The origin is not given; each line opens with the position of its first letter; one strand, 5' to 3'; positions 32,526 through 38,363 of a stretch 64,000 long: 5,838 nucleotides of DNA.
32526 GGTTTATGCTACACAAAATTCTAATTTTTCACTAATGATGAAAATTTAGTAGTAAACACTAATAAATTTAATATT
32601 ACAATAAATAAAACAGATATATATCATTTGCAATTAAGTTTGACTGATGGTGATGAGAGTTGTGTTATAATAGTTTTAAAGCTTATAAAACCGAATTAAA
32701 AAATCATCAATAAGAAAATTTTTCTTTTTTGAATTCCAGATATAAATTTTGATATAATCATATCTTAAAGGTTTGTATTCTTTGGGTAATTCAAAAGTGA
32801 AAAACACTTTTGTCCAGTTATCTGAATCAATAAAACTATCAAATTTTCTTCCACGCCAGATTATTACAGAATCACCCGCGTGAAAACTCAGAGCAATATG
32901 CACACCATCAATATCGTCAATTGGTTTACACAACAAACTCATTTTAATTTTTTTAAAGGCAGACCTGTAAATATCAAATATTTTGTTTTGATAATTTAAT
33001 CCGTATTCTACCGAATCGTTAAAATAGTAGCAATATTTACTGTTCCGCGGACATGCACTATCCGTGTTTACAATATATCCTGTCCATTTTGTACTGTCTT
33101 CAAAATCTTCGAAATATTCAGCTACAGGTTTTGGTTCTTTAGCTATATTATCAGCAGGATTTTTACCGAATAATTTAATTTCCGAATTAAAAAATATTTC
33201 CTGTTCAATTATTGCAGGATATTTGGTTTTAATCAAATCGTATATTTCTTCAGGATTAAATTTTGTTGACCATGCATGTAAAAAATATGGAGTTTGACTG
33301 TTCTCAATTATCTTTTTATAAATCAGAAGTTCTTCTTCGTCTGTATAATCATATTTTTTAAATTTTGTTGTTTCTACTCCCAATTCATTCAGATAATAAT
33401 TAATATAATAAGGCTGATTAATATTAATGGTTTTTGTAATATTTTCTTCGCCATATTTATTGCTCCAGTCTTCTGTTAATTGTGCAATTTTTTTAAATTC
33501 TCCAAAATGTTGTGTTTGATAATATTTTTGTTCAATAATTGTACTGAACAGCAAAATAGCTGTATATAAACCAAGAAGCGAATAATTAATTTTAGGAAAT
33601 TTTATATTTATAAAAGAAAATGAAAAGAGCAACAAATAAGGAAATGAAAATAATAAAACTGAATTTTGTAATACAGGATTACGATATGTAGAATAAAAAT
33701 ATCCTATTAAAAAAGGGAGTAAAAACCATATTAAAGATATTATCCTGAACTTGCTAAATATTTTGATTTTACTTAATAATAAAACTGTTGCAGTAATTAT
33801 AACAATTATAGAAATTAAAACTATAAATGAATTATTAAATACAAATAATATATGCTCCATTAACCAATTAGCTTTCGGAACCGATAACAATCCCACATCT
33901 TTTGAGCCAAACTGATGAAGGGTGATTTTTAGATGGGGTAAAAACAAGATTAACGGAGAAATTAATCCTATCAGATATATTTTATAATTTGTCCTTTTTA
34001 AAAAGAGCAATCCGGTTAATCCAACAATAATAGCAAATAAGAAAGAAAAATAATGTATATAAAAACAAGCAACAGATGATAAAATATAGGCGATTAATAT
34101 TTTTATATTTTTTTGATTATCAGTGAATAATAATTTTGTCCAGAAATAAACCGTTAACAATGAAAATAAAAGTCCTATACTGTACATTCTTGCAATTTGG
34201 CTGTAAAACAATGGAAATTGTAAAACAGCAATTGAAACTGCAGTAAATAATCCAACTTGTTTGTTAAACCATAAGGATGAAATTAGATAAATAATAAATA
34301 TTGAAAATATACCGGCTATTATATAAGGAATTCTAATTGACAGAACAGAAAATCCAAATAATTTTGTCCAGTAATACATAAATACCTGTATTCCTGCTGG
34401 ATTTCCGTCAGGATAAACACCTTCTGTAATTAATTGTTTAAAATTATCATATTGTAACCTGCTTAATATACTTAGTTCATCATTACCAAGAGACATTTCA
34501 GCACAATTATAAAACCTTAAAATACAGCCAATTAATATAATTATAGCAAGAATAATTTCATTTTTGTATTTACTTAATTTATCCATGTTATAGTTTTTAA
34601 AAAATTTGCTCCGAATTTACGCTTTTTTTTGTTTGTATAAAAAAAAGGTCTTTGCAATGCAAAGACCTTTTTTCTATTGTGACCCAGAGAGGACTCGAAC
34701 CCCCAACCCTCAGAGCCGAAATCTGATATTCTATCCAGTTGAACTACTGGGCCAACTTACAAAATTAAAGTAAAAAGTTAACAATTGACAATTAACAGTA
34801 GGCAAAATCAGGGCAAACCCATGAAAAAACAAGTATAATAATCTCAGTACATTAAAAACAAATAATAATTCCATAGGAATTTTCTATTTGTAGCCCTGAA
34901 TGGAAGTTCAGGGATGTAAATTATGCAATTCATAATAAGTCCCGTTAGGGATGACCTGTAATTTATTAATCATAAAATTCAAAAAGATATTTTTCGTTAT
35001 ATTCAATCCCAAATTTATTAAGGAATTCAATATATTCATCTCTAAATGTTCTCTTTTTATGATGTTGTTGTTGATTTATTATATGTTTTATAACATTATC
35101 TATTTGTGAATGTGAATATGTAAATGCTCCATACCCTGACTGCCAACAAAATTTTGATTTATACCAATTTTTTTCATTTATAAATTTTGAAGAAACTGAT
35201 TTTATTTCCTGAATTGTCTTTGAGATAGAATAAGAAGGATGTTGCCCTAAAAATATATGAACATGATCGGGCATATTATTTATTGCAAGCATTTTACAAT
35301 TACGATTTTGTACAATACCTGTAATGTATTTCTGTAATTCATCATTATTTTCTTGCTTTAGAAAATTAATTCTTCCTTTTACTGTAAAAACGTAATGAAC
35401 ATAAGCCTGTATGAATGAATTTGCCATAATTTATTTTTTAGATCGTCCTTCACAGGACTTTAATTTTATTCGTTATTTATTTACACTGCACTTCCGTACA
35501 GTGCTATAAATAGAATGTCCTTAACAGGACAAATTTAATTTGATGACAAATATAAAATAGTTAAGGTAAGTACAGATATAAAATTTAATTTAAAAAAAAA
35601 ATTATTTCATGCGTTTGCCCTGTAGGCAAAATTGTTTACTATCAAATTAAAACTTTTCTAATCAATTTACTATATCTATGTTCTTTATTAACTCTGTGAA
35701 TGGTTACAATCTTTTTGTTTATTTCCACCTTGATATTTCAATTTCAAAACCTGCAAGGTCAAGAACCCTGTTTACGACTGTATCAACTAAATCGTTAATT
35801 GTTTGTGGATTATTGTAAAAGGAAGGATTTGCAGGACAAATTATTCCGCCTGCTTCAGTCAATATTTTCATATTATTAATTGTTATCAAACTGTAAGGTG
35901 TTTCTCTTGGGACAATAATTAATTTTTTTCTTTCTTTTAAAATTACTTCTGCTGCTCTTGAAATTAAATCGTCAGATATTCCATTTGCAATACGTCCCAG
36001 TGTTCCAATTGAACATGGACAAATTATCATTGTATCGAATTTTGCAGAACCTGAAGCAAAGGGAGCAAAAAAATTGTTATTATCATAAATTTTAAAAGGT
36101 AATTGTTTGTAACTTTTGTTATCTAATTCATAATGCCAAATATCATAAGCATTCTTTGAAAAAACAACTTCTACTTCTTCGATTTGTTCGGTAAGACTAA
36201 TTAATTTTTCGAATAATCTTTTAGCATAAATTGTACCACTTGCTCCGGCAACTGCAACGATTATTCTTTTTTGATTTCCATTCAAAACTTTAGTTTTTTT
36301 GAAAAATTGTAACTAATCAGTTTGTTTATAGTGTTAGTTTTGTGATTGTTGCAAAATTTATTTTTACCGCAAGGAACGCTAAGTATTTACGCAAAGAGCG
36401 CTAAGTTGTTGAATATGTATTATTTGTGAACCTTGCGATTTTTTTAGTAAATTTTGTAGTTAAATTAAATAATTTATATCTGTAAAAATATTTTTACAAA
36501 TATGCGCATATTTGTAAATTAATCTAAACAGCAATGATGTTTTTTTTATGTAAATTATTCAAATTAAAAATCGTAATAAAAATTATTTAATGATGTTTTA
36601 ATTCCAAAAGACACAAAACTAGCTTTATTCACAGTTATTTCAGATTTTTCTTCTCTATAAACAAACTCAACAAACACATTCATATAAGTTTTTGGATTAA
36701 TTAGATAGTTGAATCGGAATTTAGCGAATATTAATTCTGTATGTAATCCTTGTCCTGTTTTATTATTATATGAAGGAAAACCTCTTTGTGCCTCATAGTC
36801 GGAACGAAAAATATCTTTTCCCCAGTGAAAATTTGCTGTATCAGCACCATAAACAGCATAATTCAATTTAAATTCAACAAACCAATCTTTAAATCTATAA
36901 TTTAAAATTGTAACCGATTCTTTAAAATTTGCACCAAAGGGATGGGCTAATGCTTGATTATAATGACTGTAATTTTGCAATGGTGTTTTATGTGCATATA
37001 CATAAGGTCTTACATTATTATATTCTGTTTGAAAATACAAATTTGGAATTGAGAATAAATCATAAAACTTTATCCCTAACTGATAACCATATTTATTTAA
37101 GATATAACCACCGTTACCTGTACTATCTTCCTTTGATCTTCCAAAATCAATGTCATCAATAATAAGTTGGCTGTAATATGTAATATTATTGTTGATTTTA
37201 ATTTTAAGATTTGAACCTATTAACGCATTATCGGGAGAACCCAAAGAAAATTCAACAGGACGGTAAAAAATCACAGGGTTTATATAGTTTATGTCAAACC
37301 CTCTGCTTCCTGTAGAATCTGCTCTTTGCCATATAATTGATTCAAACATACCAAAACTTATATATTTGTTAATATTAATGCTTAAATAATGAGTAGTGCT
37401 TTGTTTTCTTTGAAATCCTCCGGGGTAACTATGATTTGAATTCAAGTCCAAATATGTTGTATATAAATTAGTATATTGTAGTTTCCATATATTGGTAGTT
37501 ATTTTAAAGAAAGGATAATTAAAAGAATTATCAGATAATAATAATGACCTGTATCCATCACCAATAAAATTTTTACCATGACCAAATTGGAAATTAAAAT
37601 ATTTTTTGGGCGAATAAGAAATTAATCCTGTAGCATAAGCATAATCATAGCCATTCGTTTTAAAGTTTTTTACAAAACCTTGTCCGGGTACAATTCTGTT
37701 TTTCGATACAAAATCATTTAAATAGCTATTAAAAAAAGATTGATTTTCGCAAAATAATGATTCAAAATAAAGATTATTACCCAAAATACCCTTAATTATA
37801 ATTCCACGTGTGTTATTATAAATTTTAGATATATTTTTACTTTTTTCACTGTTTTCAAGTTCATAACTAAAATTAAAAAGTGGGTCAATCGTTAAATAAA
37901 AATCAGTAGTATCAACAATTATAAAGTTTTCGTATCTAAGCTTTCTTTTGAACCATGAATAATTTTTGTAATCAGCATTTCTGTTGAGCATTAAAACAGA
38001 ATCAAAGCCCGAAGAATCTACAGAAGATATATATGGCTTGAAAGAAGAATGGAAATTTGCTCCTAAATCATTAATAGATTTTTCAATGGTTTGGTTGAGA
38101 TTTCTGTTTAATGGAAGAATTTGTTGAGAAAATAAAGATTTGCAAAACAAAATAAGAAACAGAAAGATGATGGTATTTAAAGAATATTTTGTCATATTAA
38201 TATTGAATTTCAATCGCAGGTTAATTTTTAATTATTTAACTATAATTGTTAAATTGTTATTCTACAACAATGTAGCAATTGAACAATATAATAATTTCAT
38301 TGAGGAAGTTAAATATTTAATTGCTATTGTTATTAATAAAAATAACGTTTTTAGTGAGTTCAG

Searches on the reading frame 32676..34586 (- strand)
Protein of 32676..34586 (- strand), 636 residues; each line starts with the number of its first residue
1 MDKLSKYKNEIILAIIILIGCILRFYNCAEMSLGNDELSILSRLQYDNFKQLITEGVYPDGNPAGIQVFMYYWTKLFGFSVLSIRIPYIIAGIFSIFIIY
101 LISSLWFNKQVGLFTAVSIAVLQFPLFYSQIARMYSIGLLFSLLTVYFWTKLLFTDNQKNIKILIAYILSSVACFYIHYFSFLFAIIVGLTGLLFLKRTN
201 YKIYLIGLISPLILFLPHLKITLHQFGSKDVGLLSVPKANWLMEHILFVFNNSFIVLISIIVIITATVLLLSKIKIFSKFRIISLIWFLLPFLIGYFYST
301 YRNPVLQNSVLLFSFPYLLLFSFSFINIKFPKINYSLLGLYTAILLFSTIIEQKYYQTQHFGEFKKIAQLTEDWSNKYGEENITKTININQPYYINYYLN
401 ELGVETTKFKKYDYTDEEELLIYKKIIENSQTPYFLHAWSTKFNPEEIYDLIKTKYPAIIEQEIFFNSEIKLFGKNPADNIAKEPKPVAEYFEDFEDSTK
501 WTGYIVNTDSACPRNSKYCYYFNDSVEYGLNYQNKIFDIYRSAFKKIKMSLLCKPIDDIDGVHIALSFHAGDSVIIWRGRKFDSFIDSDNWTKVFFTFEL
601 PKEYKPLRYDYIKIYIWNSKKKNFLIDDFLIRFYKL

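Call 21: search_protein_families(library=pfam, proteins=[window:32676-34586:-], max_evalue=0.01)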
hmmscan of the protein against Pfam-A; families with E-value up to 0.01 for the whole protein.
window:32676-34586:- (636 aa): 1 family
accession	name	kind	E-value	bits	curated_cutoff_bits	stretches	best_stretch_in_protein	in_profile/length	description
PF13231.12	PMT_2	-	5e-09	37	26.1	1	68-219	8-158/160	Dolichyl-phosphate-mannose-protein mannosyltransferase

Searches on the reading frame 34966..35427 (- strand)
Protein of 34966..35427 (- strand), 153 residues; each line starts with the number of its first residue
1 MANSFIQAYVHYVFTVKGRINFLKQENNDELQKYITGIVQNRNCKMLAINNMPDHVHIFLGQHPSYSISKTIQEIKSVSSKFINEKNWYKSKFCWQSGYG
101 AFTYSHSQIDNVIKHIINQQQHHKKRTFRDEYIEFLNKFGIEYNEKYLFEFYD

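Call 21: search_protein_families(library=pfam, proteins=[window:34966-35427:-], max_evalue=0.01)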
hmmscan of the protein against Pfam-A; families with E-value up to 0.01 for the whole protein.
window:34966-35427:- (153 aa): 1 family
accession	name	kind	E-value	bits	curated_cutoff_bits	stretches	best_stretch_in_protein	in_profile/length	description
PF01797.21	Y1_Tnp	-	2.4e-25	89.4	23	1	7-119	4-121/121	Transposase IS200 like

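Call 22: search_protein_families(library=ncbifam, proteins=[window:34966-35427:-], max_evalue=0.01)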
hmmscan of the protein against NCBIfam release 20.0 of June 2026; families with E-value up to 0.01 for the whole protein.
window:34966-35427:- (153 aa): 2 families
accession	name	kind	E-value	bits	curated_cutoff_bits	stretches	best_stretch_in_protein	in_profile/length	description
NF033573.1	transpos_IS200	equivalog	4.4e-22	78.7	55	1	4-116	7-124/126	IS200/IS605 family transposase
NF047646.1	REP_Tyr_transpos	equivalog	2.1e-10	40.7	80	1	11-103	11-113/146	REP-associated tyrosine transposase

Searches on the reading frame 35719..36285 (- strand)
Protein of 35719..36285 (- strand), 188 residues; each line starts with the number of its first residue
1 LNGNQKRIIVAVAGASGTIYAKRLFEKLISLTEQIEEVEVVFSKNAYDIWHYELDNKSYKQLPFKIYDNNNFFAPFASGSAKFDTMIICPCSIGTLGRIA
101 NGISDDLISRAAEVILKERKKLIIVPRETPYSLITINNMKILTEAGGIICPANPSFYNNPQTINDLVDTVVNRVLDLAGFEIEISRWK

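Call 21: search_protein_families(library=pfam, proteins=[window:35719-36285:-], max_evalue=0.01)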
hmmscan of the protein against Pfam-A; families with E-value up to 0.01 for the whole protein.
window:35719-36285:- (188 aa): 1 family
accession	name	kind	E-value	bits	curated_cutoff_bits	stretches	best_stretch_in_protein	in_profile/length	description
PF02441.25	Flavoprotein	-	1.2e-44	152.2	22.7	1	6-177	1-161/162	Flavoprotein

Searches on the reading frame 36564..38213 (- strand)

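Call 18: search_protein_families(library=pfam, proteins=[window:36564-38213:-])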
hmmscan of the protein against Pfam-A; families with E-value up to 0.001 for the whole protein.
window:36564-38213:- (549 aa): 1 family
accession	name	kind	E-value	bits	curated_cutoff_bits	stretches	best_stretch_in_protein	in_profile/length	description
PF14052.12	Caps_assemb_Wzi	-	0.00014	21.5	30.1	0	360-443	235-325/392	Capsule assembly protein Wzi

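Call 22: search_protein_families(library=ncbifam, proteins=[window:36564-38213:-], max_evalue=0.01)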
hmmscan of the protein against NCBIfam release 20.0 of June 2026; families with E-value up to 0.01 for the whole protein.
window:36564-38213:- (549 aa): 0 families
